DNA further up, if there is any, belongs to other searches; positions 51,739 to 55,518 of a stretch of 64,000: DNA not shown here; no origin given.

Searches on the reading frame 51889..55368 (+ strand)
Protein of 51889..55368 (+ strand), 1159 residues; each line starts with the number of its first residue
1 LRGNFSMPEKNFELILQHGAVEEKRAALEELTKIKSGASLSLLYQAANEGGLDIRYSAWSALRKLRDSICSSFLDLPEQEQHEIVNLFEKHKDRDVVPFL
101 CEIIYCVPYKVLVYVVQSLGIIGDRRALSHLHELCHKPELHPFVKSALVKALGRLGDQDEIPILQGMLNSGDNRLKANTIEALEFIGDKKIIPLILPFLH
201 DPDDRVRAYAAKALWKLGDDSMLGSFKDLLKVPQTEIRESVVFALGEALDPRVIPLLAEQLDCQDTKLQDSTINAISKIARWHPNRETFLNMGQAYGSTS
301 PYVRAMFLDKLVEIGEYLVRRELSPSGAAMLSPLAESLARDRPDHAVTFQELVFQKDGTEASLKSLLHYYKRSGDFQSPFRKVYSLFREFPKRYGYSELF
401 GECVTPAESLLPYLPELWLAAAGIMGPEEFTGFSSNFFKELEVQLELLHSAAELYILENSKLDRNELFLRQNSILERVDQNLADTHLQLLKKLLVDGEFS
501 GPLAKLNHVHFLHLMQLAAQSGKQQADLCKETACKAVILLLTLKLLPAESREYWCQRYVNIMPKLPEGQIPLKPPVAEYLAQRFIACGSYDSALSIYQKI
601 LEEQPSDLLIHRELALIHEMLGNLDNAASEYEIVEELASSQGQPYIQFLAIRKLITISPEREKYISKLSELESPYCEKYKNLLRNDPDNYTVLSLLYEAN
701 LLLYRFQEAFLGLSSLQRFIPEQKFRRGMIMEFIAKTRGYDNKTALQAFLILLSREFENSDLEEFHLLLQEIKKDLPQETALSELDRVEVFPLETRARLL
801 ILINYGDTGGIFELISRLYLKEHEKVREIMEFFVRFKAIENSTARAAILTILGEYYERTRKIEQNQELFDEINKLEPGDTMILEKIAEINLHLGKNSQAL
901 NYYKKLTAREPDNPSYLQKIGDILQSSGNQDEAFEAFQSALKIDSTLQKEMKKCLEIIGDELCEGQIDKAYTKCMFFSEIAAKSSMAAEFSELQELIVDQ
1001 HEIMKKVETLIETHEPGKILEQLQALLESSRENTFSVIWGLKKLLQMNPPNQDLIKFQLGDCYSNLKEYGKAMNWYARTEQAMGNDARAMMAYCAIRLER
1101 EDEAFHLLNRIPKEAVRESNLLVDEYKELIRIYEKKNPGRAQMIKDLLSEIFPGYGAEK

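Call 70: search_protein_families(library=pfam, proteins=[window:51889-55368:+], max_evalue=0.01)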
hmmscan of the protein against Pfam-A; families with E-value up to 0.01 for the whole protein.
window:51889-55368:+ (1159 aa): 26 families (the best 25 are shown)
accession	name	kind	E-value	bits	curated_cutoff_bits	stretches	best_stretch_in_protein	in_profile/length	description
PF13646.12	HEAT_2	-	1.6e-30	105.7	27.7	3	163-245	4-87/88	HEAT repeats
PF14559.12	TPR_19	-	3.7e-14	53.2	25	1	588-629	5-46/68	Tetratricopeptide repeat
PF13432.12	TPR_16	-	4.1e-14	53.2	32.7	2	581-633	4-56/65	Tetratricopeptide repeat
PF07719.23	TPR_2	-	6e-13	48.3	27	0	916-945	3-32/34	Tetratricopeptide repeat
PF13429.12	TPR_15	-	2.3e-11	44.1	26.2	1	885-941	219-275/280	Tetratricopeptide repeat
PF13428.12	TPR_14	-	3.6e-11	43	23.5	1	579-616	6-43/44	Tetratricopeptide repeat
PF02985.28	HEAT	-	1.5e-10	40.8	23.5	1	191-218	1-28/31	HEAT repeat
PF13181.12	TPR_8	-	8e-10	38.5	25.7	0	916-945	3-32/34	Tetratricopeptide repeat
PF03130.22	HEAT_PBS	-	1e-09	38.3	20.9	0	113-134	3-24/27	PBS lyase HEAT-like repeat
PF25060.1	ARM_TT21_2nd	-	1.5e-09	38.2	27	1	866-1014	4-159/270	Tetratricopeptide repeat protein 21 second ARM domain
PF00515.34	TPR_1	-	1.7e-08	34.3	27.8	0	920-945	7-32/34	Tetratricopeptide repeat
PF12895.13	ANAPC3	-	1.8e-08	35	27.2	1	1044-1110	15-81/82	Anaphase-promoting complex, cyclosome, subunit 3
PF13424.12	TPR_12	-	6.6e-08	33.1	30.1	1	882-944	5-75/77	Tetratricopeptide repeat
PF25064.1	ARM_TT21_5th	-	1.1e-07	32.6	27.8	0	886-948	7-69/117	TT21 fifth ARM repeats domain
PF23914.1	TPR_CcmH_CycH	-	3.2e-07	30.8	42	0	590-640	103-153/158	Cytochrome c-type biogenesis protein H TPR domain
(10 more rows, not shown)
